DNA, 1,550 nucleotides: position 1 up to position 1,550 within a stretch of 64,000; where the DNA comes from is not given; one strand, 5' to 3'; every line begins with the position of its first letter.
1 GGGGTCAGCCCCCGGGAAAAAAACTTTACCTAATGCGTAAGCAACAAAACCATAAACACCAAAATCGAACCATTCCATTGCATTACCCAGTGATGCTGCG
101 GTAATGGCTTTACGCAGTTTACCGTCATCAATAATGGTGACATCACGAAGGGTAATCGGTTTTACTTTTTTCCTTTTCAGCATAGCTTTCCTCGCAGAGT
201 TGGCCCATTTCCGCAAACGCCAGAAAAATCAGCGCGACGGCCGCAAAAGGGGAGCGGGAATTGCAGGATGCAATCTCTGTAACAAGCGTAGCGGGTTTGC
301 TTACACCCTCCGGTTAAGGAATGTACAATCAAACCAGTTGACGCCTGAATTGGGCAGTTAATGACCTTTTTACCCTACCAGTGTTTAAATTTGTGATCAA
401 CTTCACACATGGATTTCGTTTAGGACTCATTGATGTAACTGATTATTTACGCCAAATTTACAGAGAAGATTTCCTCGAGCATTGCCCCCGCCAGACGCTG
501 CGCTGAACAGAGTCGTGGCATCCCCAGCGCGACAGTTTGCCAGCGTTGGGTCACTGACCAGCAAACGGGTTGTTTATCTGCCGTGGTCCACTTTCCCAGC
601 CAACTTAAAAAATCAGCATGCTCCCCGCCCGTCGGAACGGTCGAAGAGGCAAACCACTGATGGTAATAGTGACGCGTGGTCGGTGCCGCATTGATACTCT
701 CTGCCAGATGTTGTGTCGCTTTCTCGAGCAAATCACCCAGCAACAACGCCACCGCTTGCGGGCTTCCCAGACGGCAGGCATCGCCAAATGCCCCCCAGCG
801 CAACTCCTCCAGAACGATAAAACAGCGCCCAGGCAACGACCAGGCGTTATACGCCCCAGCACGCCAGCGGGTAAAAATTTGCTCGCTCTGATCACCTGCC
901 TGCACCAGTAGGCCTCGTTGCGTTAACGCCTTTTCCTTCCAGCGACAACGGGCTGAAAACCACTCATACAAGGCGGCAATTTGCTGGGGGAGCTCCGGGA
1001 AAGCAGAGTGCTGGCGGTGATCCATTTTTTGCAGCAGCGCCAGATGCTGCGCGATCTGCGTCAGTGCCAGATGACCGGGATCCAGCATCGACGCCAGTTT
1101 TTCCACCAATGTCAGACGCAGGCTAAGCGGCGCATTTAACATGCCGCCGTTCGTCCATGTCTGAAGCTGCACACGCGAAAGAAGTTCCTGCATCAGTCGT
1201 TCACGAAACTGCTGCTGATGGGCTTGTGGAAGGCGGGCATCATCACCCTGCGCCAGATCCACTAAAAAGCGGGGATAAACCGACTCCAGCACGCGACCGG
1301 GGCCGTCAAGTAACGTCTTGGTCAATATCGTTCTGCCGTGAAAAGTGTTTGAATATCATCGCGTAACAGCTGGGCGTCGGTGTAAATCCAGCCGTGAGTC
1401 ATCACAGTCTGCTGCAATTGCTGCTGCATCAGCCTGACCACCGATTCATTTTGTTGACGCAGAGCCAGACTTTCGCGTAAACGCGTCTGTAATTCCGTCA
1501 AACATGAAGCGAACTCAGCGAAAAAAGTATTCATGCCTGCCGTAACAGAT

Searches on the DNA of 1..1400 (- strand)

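Call 6: search_dna_similar(query=window:1-1400:-, collection=ecoli_genomes, mode=near, max_rows=10)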
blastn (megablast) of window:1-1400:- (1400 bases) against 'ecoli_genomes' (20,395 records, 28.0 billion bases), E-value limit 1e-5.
Records with a match: 5417; places in all: 5422; records where one place covers at least 80% of the query: 5409.
Genomes with a match: 5415 of 5426; with a place that covers at least 80% of the query: 5407. Places per genome that has any: lowest 1, median 1, highest 3. On chromosomes: 5417 places; on plasmids: 5.
Best place of each record, by identity: >=99% 1739; 95-99% 3674; 80-90% 4.
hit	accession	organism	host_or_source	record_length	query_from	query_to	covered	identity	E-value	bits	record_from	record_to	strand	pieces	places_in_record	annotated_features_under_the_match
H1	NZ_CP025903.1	Escherichia coli strain 300709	Homo sapiens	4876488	1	1400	100%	100.0%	0e+0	2586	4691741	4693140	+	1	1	rdcB: YjcZ-like family protein | proP: glycine betaine/L-proline transporter ProP | crfC: clamp-binding protein CrfC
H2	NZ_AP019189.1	Escherichia coli strain M217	Homo sapiens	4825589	1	1400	100%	100.0%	0e+0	2586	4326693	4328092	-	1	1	rdcB: YjcZ-like family protein | proP: glycine betaine/L-proline transporter ProP | crfC: clamp-binding protein CrfC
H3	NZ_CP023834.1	Escherichia coli strain 4/2-1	Homo sapiens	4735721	1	1400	100%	100.0%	0e+0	2586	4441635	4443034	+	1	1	rdcB: YjcZ-like family protein | proP: glycine betaine/L-proline transporter ProP | crfC: clamp-binding protein CrfC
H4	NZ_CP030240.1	Escherichia coli strain ER1709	-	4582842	1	1400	100%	100.0%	0e+0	2586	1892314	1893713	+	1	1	rdcB: YjcZ-like family protein | proP: glycine betaine/L-proline transporter ProP | crfC: clamp-binding protein CrfC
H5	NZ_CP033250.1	Escherichia coli strain ECCHD184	chicken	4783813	1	1400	100%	100.0%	0e+0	2586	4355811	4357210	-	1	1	rdcB: YjcZ-like family protein | proP: glycine betaine/L-proline transporter ProP | crfC: clamp-binding protein CrfC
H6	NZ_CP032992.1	Escherichia coli strain W5-6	Jin River water W5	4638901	1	1400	100%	100.0%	0e+0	2586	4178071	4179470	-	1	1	rdcB: YjcZ-like family protein | proP: glycine betaine/L-proline transporter ProP | crfC: clamp-binding protein CrfC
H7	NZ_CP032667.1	Escherichia coli str. K-12 substr. MG1655 strain K-12 ...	Laboratory strain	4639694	1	1400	100%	100.0%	0e+0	2586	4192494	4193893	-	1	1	rdcB: YjcZ-like family protein | proP: glycine betaine/L-proline transporter ProP | crfC: clamp-binding protein CrfC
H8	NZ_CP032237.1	Escherichia coli strain ECCWS199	chicken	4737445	1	1400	100%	100.0%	0e+0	2586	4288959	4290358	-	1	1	rdcB: YjcZ-like family protein | proP: glycine betaine/L-proline transporter ProP | crfC: clamp-binding protein CrfC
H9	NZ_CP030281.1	Escherichia coli strain E308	Broiler chicken farm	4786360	1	1400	100%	100.0%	0e+0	2586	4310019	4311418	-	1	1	rdcB: YjcZ-like family protein | proP: glycine betaine/L-proline transporter ProP | crfC: clamp-binding protein CrfC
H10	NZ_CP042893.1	Escherichia coli strain CFSAN061772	missing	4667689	1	1400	100%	100.0%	0e+0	2586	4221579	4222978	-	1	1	rdcB: diguanylate cyclase regulator RdcB family protein | proP: glycine betaine/L-proline transporter ProP | crfC: clamp-binding protein CrfC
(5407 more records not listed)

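Call 7: get_annotated_region(hit=H7, flank=2500)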
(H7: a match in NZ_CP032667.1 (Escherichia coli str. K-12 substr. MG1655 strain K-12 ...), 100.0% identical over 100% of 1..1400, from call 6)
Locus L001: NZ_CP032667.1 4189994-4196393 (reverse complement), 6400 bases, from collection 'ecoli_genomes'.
description: Escherichia coli str. K-12 substr. MG1655 strain K-12 chromosome, complete genome
organism: Escherichia coli str. K-12 substr. MG1655 strain K-12 substr. MG1655 (NCBI taxid 511145)
replicon: chromosome; assembly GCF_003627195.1
host: -; source: Laboratory strain; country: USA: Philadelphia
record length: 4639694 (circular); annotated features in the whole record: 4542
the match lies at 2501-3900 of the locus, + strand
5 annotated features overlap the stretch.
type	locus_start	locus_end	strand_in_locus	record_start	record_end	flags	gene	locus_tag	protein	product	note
CDS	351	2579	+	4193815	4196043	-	crfC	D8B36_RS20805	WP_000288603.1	clamp-binding protein CrfC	-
CDS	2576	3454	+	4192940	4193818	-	rdcB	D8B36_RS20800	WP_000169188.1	YjcZ-like family protein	-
CDS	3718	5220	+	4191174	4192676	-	proP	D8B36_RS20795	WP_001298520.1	glycine betaine/L-proline transporter ProP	-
CDS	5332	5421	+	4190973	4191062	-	pmrR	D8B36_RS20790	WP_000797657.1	LpxT activity modulator PmrR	-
CDS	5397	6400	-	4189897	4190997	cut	pmrB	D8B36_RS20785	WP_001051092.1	two-component system sensor histidine kinase PmrB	-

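Call 48: search_dna_similar(query=window:360-430:-, collection=ecoli_genomes, mode=near, max_rows=12, rows=spread, max_evalue=0.001)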
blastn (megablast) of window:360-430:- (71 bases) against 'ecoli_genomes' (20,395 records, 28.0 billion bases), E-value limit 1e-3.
Records with a match: 5412; places in all: 5413; records where one place covers at least 80% of the query: 5412.
Genomes with a match: 5410 of 5426; with a place that covers at least 80% of the query: 5410. Places per genome that has any: lowest 1, median 1, highest 3. On chromosomes: 5408 places; on plasmids: 5.
Best place of each record, by identity: >=99% 3547; 95-99% 1863; 90-95% 2.
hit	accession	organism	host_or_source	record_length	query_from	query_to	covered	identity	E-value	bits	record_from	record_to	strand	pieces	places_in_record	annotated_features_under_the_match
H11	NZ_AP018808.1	Escherichia coli strain E2865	Bos taurus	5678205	1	71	100%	100.0%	2e-28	132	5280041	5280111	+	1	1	none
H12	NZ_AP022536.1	Escherichia coli strain THO-008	Homo sapiens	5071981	1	71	100%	100.0%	2e-28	132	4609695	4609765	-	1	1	none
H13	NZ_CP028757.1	Escherichia coli strain A17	Otter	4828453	1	71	100%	100.0%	2e-28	132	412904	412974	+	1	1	none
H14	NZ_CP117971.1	Escherichia coli strain B-1109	Homo sapiens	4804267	1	71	100%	100.0%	2e-28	132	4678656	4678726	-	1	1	none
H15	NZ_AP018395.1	Escherichia coli strain TOK-001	Homo sapiens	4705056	1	71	100%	100.0%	2e-28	132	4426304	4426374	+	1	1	none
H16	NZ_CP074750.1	Escherichia coli strain N5D43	bovine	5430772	1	71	100%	100.0%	2e-28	132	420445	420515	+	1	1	none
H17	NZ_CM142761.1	Escherichia coli strain GPEC79-13-647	chicken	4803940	1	71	100%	100.0%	2e-28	132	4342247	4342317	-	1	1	none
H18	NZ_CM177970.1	Escherichia coli strain B25FEP-TDT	laboratory strain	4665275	1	71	100%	100.0%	2e-28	132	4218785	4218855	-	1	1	none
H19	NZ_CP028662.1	Escherichia coli strain 119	cattle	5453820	1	71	100%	98.6%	9e-27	126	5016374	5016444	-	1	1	none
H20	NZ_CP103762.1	Escherichia coli strain 5283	Homo sapiens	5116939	1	71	100%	98.6%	9e-27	126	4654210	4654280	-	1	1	none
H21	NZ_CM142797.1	Escherichia coli strain GPEC1031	chicken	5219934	1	71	100%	98.6%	9e-27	126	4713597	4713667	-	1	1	none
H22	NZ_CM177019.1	Escherichia coli strain RMDEC465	Homo sapiens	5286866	1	71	100%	94.4%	9e-22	110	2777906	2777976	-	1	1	none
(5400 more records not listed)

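Call 50: get_annotated_region(hit=H19, flank=10)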
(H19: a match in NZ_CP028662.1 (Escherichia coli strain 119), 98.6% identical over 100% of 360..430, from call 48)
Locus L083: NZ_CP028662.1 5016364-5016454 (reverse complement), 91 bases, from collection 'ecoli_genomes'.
description: Escherichia coli strain 119 chromosome, complete genome
organism: Escherichia coli strain 119 (NCBI taxid 562)
replicon: chromosome; assembly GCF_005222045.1
host: -; source: cattle; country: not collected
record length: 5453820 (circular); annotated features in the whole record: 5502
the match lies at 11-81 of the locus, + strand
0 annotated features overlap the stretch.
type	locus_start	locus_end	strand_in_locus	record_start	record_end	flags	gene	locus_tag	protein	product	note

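Call 51: get_annotated_region(hit=H22, flank=10)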
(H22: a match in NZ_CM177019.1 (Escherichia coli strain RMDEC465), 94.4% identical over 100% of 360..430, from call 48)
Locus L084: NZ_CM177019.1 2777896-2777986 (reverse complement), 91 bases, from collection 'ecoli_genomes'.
description: Escherichia coli strain RMDEC465 chromosome, whole genome shotgun sequence
organism: Escherichia coli strain RMDEC465 (NCBI taxid 562)
replicon: chromosome; assembly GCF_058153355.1
host: Homo sapiens; source: stool; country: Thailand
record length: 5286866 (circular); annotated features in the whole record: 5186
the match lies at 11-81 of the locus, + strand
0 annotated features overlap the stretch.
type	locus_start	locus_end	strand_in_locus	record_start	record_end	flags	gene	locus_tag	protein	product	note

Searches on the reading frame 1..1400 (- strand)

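Call 27: find_related_loci(query=L001:3718-5220:+, collection=genome_contigs, flank=1500)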
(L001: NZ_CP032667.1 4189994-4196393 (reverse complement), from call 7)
Query L001:3718-5220:+ (500 aa) in genome_contigs; peptide patterns used: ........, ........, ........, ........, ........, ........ (x = any residue, [..] = any of these).
600 stretches matched a pattern (row limit reached: there are more); 598 encode a relative of the query (tblastn E <= 1e-3); the best 80 are kept; 80 distinct loci.
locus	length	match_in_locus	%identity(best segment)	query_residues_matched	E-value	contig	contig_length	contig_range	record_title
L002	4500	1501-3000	99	1-500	0e+0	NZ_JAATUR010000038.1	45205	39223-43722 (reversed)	Escherichia coli strain SCPM-O-B-8794 38length=45205, whole genome shotgun sequence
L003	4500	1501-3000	96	1-500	0e+0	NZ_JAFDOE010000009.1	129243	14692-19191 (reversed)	Citrobacter sp. FP75 contig9, whole genome shotgun sequence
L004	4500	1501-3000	95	1-500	0e+0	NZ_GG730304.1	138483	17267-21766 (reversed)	Citrobacter youngae ATCC 29220 Scfld5, whole genome shotgun sequence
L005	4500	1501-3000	95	1-500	0e+0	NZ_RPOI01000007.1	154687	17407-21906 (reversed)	Citrobacter youngae strain CCUG 30791 citrobacter_youngae_CCUG30791T_0000007, whole genome shotgun sequence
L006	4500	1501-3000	95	1-500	0e+0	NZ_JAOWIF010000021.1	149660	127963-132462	Citrobacter sp. Cu233 171, whole genome shotgun sequence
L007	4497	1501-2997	95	1-499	0e+0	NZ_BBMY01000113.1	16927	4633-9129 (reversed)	Escherichia albertii NBRC 107761 = DSM 17582 strain NBRC 107761, whole genome shotgun sequence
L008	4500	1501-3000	93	1-500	0e+0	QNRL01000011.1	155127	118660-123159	Pseudocitrobacter faecalis strain DSM 27453 Ga0244571_111, whole genome shotgun sequence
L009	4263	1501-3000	92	1-500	0e+0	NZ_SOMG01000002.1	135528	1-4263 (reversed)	Lelliottia nimipressuralis strain 51 GCID_CRU_0002_NODE_11.ctg_1, whole genome shotgun sequence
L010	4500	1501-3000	92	1-500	0e+0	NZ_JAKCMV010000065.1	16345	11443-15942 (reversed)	Enterobacter asburiae strain INSAq146 Aq146_contig_65, whole genome shotgun sequence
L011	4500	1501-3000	92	1-500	0e+0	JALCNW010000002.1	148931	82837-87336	MAG: Enterobacter sp. isolate UW_MP_ENTER5_1 Ga0455787_00077, whole genome shotgun sequence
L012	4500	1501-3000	92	1-500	0e+0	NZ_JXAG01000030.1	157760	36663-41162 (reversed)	Enterobacter sp. Bisph1 contig030, whole genome shotgun sequence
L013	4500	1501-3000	91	1-500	0e+0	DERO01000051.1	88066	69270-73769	MAG TPA_asm: Leclercia adecarboxylata isolate UBA3338 UBA3338_contig_126, whole genome shotgun sequence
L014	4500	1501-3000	91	1-500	0e+0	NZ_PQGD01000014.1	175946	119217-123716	Superficieibacter electus strain BP-1 NODE_14_length_175946_cov_38.8368, whole genome shotgun sequence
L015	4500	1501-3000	91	1-500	0e+0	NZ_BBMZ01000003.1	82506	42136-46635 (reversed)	Pseudescherichia vulneris NBRC 102420, whole genome shotgun sequence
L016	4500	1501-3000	91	1-500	0e+0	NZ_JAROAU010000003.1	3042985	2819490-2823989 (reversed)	Kosakonia cowanii strain 282A-S69 282A_S69_3, whole genome shotgun sequence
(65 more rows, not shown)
